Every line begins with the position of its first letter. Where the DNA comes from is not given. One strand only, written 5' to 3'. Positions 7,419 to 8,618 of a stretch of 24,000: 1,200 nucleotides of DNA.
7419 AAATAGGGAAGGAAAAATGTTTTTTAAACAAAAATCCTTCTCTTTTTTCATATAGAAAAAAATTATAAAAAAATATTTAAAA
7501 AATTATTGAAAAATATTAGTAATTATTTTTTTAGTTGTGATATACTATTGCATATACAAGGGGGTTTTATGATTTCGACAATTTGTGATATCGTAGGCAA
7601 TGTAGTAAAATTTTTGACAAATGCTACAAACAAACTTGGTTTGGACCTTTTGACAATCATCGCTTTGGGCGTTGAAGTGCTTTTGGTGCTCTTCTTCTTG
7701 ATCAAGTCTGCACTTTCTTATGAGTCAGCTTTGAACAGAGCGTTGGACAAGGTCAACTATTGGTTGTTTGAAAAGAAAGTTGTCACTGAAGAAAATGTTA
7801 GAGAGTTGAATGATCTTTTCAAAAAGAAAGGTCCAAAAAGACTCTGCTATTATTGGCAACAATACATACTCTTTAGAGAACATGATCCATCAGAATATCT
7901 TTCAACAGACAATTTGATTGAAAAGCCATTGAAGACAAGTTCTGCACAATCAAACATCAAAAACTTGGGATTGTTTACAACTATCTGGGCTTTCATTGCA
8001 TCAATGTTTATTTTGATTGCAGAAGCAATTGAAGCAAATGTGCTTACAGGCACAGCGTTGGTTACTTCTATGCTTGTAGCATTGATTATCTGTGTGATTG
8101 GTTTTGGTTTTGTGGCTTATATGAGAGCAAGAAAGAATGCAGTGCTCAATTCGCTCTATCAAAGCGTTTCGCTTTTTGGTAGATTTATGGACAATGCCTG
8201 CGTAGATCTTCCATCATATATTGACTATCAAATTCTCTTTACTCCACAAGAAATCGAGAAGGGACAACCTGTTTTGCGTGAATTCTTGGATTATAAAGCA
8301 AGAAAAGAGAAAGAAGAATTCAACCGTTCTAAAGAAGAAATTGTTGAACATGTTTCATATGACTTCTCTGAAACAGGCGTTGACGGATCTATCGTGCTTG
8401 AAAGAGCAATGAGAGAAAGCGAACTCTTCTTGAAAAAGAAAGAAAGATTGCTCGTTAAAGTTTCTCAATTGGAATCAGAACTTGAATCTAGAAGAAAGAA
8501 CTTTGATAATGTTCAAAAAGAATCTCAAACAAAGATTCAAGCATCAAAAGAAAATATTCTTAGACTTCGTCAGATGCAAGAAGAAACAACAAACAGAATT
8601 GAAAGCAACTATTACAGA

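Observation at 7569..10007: Membrane-anchored coiled-coil protein with an HMGA/CarD-like tail: candidate membrane-nucleoid tether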

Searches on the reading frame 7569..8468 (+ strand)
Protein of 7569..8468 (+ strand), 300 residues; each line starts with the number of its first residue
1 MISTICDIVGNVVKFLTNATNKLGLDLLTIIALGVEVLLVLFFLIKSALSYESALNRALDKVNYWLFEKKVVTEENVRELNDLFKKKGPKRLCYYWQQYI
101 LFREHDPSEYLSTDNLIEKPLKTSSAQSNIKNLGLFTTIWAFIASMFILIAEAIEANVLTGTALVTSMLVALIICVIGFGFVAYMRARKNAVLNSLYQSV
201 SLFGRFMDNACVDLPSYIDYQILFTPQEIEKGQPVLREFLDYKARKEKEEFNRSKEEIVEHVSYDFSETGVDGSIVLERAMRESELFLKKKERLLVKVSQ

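Call 16: search_solved_structures(query=A1, max_evalue=10)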
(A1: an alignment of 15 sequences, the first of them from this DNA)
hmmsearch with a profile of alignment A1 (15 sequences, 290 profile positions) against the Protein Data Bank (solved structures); distinct sequences matched with E-value up to 10: 2.
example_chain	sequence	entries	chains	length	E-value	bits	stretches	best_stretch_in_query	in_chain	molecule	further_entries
8if0_X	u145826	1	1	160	0.52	13.2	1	224-265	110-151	CRISPR-associated endonuclease Cas9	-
6j9n_A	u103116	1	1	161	0.52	13.2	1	224-265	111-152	CRISPR-associated endonuclease Cas9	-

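Call 18: find_related_loci(query=A1, collection=genome_contigs, flank=8000)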
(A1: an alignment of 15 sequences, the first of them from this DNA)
Query A1 (290 aa) in genome_contigs; peptide patterns used: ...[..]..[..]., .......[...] (x = any residue, [..] = any of these).
107 stretches matched a pattern; 73 encode a relative of the query (tblastn E <= 1e-3); 73 distinct loci.
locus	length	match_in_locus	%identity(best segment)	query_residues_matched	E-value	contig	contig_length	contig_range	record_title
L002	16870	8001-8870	99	1-290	0e+0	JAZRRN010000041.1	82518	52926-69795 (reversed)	MAG: Candidatus Caccovivens sp. isolate T1900045353_YK20190043.MAGScoT_cleanbin_000015 SGB_6775_k141_755509, whole genom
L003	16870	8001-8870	75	1-290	7e-153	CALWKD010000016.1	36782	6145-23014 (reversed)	MAG: uncultured Clostridia bacterium isolate E15__bin73 genome assembly, contig: E15__k127_4691444, whole genome shotgun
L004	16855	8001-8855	75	6-290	1e-148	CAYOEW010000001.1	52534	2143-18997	MAG TPA_asm: uncultured Lachnospiraceae bacterium isolate SRP225648_co1_915 genome assembly, contig: NODE_1078_length_52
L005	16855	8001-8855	74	6-290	3e-148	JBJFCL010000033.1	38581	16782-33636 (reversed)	MAG: Candidatus Caccovivens sp. isolate PUUB22_bin.041 NODE_704_length_38581_cov_8.075014, whole genome shotgun sequence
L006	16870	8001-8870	70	1-290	3e-145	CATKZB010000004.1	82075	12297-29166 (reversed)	MAG TPA_asm: uncultured Christensenella sp. isolate MGG06840_1680015412 genome assembly, contig: ERR3199580_466, whole g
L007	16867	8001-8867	70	1-290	2e-144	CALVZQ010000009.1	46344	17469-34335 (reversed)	MAG: uncultured Clostridia bacterium isolate BRZ_FC__bin54 genome assembly, contig: BRZ_FC__NODE_763_length_46344_cov_11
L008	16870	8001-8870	71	1-290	2e-144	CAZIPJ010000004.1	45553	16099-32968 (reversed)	MAG TPA_asm: uncultured Lachnospiraceae bacterium isolate SRP199465_co1_238 genome assembly, contig: NODE_1686_length_45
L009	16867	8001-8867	71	1-290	5e-144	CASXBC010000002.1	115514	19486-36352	MAG: uncultured bacterium isolate extra-ERR2136562.13_1677762874 genome assembly, contig: NODE_46_length_115514_cov_5.81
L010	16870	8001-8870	69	1-290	1e-141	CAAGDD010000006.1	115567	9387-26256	MAG TPA_asm: Clostridia bacterium, isolate HGM11351, WGS project CAAGDD010000000 data, contig: SRS476144_122_k119_278106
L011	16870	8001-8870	71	1-290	2e-141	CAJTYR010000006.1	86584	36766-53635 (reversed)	MAG TPA_asm: uncultured Christensenella sp. isolate MGBC114398 genome assembly, contig: MGBC114398.6, whole genome shotg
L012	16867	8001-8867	71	1-290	2e-139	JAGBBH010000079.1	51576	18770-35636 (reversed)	MAG: Clostridia bacterium isolate RGIG8962 Water_deer_Rectum-2__c443584, whole genome shotgun sequence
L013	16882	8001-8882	68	1-290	3e-139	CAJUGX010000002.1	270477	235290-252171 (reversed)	MAG TPA_asm: uncultured Christensenella sp. isolate MGBC129349 genome assembly, contig: MGBC129349.2, whole genome shotg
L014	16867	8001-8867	71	1-290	1e-138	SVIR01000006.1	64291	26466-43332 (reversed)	MAG: Clostridiales bacterium isolate SIG414 NODE_10894_length_64291_cov_1.874026, whole genome shotgun sequence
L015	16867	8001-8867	70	1-290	1e-138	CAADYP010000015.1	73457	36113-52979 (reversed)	MAG TPA_asm: Clostridia bacterium, isolate HGM11342, WGS project CAADYP010000000 data, contig: ERS396355_2_k85_112770, w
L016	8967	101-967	71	1-290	1e-137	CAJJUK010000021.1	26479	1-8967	MAG TPA_asm: uncultured Catabacter sp. isolate ERR321597-bin.24 genome assembly, contig: NODE_1427_length_26479_cov_7.38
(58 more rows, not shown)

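Call 20: search_protein_representatives(alignment_id=A1)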
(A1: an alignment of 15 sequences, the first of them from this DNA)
Query: 15 sequences, 290 profile positions. Proteins with E-value up to 0.001 (for the whole library): 219; up to 1e-10: 188; up to 1e-30: 146. The best 150 are listed.
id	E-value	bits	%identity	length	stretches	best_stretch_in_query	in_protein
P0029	6.3e-162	554.5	-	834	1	1-290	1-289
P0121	3.8e-98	345.2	-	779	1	2-290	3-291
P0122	1.2e-97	343.5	-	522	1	2-290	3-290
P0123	7.6e-94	331.1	-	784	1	3-290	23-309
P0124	1.0e-93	330.6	-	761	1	3-290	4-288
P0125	9.2e-92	324.2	-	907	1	1-290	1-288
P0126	3.3e-89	315.8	-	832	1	1-290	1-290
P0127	5.0e-88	312.0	-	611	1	1-289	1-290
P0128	1.8e-87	310.1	-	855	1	5-289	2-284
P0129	3.6e-85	302.6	-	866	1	2-288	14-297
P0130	1.4e-84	300.7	-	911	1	1-290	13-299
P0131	1.2e-83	297.6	-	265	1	3-262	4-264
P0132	1.5e-80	287.4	-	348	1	54-290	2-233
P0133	3.4e-80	286.2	-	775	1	7-289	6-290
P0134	6.4e-80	285.3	-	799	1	5-289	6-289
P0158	1.4e-60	221.9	-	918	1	10-288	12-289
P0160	5.5e-60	219.9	-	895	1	6-289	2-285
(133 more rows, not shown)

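Call 22: predict_structure(alignment_id=A1)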
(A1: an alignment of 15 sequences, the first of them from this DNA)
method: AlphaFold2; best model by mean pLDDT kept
length: 290 residues; sequences in the alignment: 15
mean_pLDDT: 76.4   pTM: 0.58
mean pLDDT of the five models: 76.4, 62.7, 61.6, 61.4, 60.9
residues with pLDDT >= 90: 4; 70-90: 221; 50-70: 59; < 50: 6
segments of 3 or more residues with pLDDT < 50: 285-290
pLDDT, mean of each block of 10 residues (from residue 1): 68 71 75 87 83 82 84 81 82 82 69 72 68 88 85 73 81 88 86 84 81 71 80 79 78 64 61 63 49
secondary structure, 60 per line:
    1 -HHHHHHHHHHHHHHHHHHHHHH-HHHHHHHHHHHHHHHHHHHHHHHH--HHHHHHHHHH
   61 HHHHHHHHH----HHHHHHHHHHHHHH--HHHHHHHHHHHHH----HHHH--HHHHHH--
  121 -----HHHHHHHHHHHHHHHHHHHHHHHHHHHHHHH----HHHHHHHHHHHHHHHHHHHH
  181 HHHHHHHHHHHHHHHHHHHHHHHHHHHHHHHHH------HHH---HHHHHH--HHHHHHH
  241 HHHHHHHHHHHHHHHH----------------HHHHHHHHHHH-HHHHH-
elements in order: H2-23 H25-48 H51-69 H74-87 H90-102 H107-110 H113-118 H126-156 H161-213 H226-231 H234-256 H273-283 H285-289

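Call 26: fold_search(model_id=the predicted structure, library=pdb)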
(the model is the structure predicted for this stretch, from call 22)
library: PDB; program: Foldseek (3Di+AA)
matches with E <= 10: 291; with E <= 0.001: 0
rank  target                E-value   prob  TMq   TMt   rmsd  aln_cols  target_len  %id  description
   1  8qyd_A                1.6e-03  1.00  0.44  0.45  17.0       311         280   14  Zorya anti-bacteriophage defense system ZorAB (released 2024-11-06)
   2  8qyy_A                1.7e-03  1.00  0.44  0.50   8.1       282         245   13  Zorya anti-bacteriophage defense system ZorAB, ZorA delta_435-729, ZorA tail tip deletion. (released 2024-11-06)
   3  8qyk_A                2.1e-03  1.00  0.47  0.50  16.2       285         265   13  Zorya anti-bacteriophage defense system ZorAB, ZorA delta_359-592, ZorA tail middle deletion. (released 2024-11-06)
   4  8qyh_A                2.9e-03  1.00  0.44  0.46  12.8       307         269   13  Zorya anti-bacteriophage defense system ZorAB ZorA E86A_E89A, Calcium binding site mutation (released 2024-11-06)
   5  8vvn_C                4.7e-02  1.00  0.40  0.48   6.3       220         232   14  Cryo-EM structure of a type I ZorAB complex from Shewanella sp. strain ANA-3 (released 2025-02-05)
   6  8vvn_D                8.6e-02  0.99  0.38  0.46   6.5       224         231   14  Cryo-EM structure of a type I ZorAB complex from Shewanella sp. strain ANA-3 (released 2025-02-05)
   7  5sv0_B                1.4e-01  0.84  0.28  0.33   8.5       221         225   13  Structure of the ExbB/ExbD complex from E. coli at pH 7.0 (released 2016-09-28)
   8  5zfp_B                1.5e-01  0.66  0.23  0.30  11.0       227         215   13  Structure of the ExbB/ExbD hexameric complex (released 2018-05-09)
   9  5sv1_J                1.7e-01  0.77  0.27  0.32   8.6       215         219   12  Structure of the ExbB/ExbD complex from E. coli at pH 4.5 (released 2016-09-28)
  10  5sv0_J                1.9e-01  0.77  0.28  0.35   8.9       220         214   12  Structure of the ExbB/ExbD complex from E. coli at pH 7.0 (released 2016-09-28)
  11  9k49_B                2.2e-01  0.87  0.33  0.40   7.1       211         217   14  Cryo-EM structure of inner membrane TolQRA complex in CYMAL-6-Neopentyl Glycol detergent micelles (released 2025-07-09)
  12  6tyi_A                2.5e-01  0.87  0.32  0.38   7.3       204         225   11  ExbB-ExbD complex in MSP1E3D1 nanodisc (released 2019-10-16)
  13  5zfp_J                2.7e-01  0.82  0.33  0.40   7.6       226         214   11  Structure of the ExbB/ExbD hexameric complex (released 2018-05-09)
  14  9ddn_B                2.8e-01  0.69  0.28  0.33   8.6       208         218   14  E. coli TolAQR conformation II (released 2025-07-09)
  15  5sv0_D                2.8e-01  0.66  0.27  0.34   8.9       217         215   12  Structure of the ExbB/ExbD complex from E. coli at pH 7.0 (released 2016-09-28)
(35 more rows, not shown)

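Call 37: search_solved_structures(query=A2, max_evalue=10)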
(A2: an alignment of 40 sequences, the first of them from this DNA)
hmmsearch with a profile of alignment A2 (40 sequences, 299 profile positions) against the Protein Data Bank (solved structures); distinct sequences matched with E-value up to 10: 4.
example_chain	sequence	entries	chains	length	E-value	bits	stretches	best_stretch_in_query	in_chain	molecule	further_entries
9bal_A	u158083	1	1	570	1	12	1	49-101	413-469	Surface glycan-binding protein A (SGBP-A)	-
9bam_A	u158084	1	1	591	1.1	11.9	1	49-101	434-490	Surface glycan-binding protein A (SGBP-A)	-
6akf_A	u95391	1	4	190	4.3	10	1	130-197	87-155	Claudin-3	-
5oql_X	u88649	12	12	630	5.2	9.7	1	240-278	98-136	Rrp9 | Ribosomal RNA-processing protein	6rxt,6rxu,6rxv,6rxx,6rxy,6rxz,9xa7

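Call 38: search_protein_families(library=pfam, alignment_id=A2, max_evalue=5)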
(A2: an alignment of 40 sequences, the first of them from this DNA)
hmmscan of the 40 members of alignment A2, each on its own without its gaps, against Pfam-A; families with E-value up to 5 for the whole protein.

A. member 1, seq(300 aa): 5 families
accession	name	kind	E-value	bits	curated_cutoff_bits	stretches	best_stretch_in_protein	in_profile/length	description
PF17259.7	DUF5325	-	0.24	11.7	25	1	129-190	3-58/61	Family of unknown function (DUF5325)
PF01284.28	MARVEL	-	0.27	11.7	32.8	1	128-188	36-100/135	Membrane-associating domain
PF19845.4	DUF6320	-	0.98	9.7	29.9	0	131-202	9-78/186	Family of unknown function (DUF6320)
PF12576.13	DUF3754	-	1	9.8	27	1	9-71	69-132/137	Protein of unknown function (DUF3754)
PF04246.17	RseC_MucC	-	2.1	8.7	24.4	1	134-188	63-117/130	Positive regulator of sigma(E), RseC/MucC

B. families by the number of members that match (of 40 scanned): 73 families (the first 25 are shown)
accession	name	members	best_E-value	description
PF20990.2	DUF2207_C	7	9.2e-05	Predicted membrane protein (DUF2207) C-terminal domain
PF00335.26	Tetraspanin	4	0.0037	Tetraspanin family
PF11642.13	Blo-t-5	2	0.009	Mite allergen Blo t 5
PF20456.3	DUF6709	2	0.009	Family of unknown function (DUF6709)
PF01384.25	PHO4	2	0.012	Phosphate transporter family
PF24896.1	Receiver_CRE1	2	0.053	AHK4/CRE1/WOL first receiver domain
PF24838.2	8xMP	2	0.076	Octameric membrane protein family (8xMP)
PF13727.12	CoA_binding_3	2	0.077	CoA-binding domain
PF22954.2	DUF7027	2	0.089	Domain of unknown function (DUF7027)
PF19665.4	DUF6168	2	0.11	Family of unknown function (DUF6168)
PF19942.4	DUF6404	2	0.14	Family of unknown function (DUF6404)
PF11368.13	DUF3169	2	0.22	Protein of unknown function (DUF3169)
PF11712.13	Vma12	2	0.25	Endoplasmic reticulum-based factor for assembly of V-ATPase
PF15038.11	Jiraiya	1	0.0044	Jiraiya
PF08718.16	GLTP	1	0.0083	Glycolipid transfer protein (GLTP)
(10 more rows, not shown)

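Call 40: find_homologous_proteins(query=P0160, max_evalue=1e-10)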
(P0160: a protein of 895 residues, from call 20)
Query P0160 (895 aa): 342 proteins with E <= 1e-10 among 8000 candidates; the best 120 are listed.
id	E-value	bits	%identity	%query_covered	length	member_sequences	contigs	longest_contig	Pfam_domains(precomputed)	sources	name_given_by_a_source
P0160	0.0e+0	1919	100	100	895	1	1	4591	-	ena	-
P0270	0.0e+0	1884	99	100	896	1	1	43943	-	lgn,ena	-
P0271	0.0e+0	1835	97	99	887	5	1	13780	-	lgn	-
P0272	0.0e+0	1615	97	87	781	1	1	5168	-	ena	-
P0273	0.0e+0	1220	69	100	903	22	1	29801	-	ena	-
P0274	0.0e+0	1096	82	60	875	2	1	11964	-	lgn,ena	-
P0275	0.0e+0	1084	90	55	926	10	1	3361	-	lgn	-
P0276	0.0e+0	1079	64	100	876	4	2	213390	-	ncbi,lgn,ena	-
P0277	1.8e-245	835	64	64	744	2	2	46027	-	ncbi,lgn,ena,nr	ncbi:MAG: hypothetical protein IJB10_01955 [Clostridia bacterium]|nr:hypothetical protein [Clostridi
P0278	1.2e-244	833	69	62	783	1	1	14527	-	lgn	-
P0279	1.2e-244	833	69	62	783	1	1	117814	-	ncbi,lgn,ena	-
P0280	1.3e-244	832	77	54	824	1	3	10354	-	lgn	-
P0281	9.5e-243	826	63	74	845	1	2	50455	-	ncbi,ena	-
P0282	1.6e-242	826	65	69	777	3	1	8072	-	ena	-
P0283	1.8e-242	825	76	55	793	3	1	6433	-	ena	-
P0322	3.6e-218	745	53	78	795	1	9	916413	-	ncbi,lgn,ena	-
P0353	1.7e-158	548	61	47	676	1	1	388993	-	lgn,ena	-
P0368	5.3e-125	437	47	49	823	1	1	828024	-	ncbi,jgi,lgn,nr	ncbi:MAG: hypothetical protein LBN07_01390 [Christensenellaceae bacterium]|jgi:hypothetical protein|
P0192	5.6e-121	424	50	49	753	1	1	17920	PF07382.17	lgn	-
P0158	3.1e-105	372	46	46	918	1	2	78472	PF02178.25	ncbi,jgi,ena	ncbi:MAG: hypothetical protein WCR30_01580 [Clostridia bacterium]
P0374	1.1e-103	366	32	97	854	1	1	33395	-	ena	-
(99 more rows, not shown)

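Call 41: predict_structure(alignment_id=A2)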
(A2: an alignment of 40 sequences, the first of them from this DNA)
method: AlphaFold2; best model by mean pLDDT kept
length: 300 residues; sequences in the alignment: 40
mean_pLDDT: 89.2   pTM: 0.71
mean pLDDT of the five models: 89.2, 89.0, 87.5, 85.0, 83.2
residues with pLDDT >= 90: 164; 70-90: 127; 50-70: 9; < 50: 0
segments of 3 or more residues with pLDDT < 50: none
pLDDT, mean of each block of 10 residues (from residue 1): 83 82 88 96 95 95 96 93 93 94 93 93 89 97 93 82 90 97 96 95 96 89 87 84 88 79 67 77 87 83
secondary structure, 60 per line:
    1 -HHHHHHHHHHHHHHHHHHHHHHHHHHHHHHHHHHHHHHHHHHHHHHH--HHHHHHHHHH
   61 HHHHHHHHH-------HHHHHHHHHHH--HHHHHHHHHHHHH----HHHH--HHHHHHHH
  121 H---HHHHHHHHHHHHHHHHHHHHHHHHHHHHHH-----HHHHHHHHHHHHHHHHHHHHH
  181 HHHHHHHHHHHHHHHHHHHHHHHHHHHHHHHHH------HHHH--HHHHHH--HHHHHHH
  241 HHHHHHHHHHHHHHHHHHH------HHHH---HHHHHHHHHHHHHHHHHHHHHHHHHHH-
elements in order: H2-48 H51-69 H77-87 H90-102 H107-110 H113-121 H125-154 H160-213 H220-223 H226-231 H234-259 H266-269 H273-299

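Call 43: find_encoding_contigs(protein=P0368, flank=9000, max_places=1)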
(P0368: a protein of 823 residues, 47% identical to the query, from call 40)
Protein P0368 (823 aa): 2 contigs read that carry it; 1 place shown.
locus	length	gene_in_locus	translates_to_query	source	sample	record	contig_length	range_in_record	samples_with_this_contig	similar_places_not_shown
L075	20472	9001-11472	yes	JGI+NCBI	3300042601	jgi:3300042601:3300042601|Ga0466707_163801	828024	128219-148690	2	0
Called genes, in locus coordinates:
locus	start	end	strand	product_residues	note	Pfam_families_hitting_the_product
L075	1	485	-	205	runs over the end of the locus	PF04298:Zn_peptidase_2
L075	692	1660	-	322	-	-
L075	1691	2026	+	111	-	-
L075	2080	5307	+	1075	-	PF21445:ADDB_N, PF12705:PDDEXK_1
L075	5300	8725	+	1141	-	PF00580:UvrD-helicase, PF01443:Viral_helicase1 (faint), PF13245:AAA_19, PF13087:AAA_12 (faint), PF13361:UvrD_C, PF13538:UvrD_C_2 (faint), PF12705:PDDEXK_1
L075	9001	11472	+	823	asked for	-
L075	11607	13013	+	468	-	PF02127:Peptidase_M18, PF05343:Peptidase_M42 (faint)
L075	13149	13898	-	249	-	-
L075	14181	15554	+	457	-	PF13421:Band_7_1, PF12773:DZR (weak), PF13248:Zn_ribbon_3 (faint)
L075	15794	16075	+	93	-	PF08984:DUF1858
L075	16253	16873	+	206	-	-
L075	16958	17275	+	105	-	PF03840:SecG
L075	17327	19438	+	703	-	PF22896:OB_RNR_1st (faint), PF08206:OB_RNB, PF17876:CSD2, PF00773:RNB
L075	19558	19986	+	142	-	PF01668:SmpB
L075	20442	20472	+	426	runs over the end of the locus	-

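Call 44: find_encoding_contigs(protein=P0322, flank=9000, max_places=1)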
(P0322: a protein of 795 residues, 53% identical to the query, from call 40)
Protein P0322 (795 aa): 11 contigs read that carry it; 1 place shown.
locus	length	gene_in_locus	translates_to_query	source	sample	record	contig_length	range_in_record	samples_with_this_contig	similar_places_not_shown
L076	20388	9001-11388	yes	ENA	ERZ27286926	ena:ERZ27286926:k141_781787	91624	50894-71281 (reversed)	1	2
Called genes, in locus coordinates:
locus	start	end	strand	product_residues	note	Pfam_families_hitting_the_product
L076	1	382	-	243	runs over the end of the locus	PF04298:Zn_peptidase_2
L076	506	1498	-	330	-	-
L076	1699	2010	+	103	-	-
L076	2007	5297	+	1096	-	PF21445:ADDB_N, PF12705:PDDEXK_1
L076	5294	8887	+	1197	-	PF00580:UvrD-helicase, PF01443:Viral_helicase1 (faint), PF13245:AAA_19, PF13361:UvrD_C, PF13538:UvrD_C_2 (faint), PF12705:PDDEXK_1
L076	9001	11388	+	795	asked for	-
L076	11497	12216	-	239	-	PF05239:PRC (faint)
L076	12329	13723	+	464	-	PF13421:Band_7_1 (weak), PF12773:DZR (weak), PF13240:Zn_Ribbon_1 (weak), PF13248:Zn_ribbon_3 (weak)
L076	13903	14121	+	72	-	PF08984:DUF1858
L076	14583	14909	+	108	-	PF00338:Ribosomal_S10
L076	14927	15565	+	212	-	PF00297:Ribosomal_L3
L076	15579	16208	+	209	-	PF00573:Ribosomal_L4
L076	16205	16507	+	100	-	PF00276:Ribosomal_L23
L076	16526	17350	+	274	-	PF00181:Ribosomal_L2_N, PF03947:Ribosomal_L2_C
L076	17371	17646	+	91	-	PF00203:Ribosomal_S19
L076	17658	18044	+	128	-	PF00237:Ribosomal_L22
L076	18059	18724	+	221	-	PF07650:KH_2, PF00189:Ribosomal_S3_C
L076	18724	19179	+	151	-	PF00252:Ribosomal_L16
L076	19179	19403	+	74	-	PF00831:Ribosomal_L29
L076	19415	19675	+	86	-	PF00366:Ribosomal_S17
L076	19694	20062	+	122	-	PF00238:Ribosomal_L14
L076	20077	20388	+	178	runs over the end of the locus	PF17136:ribosomal_L24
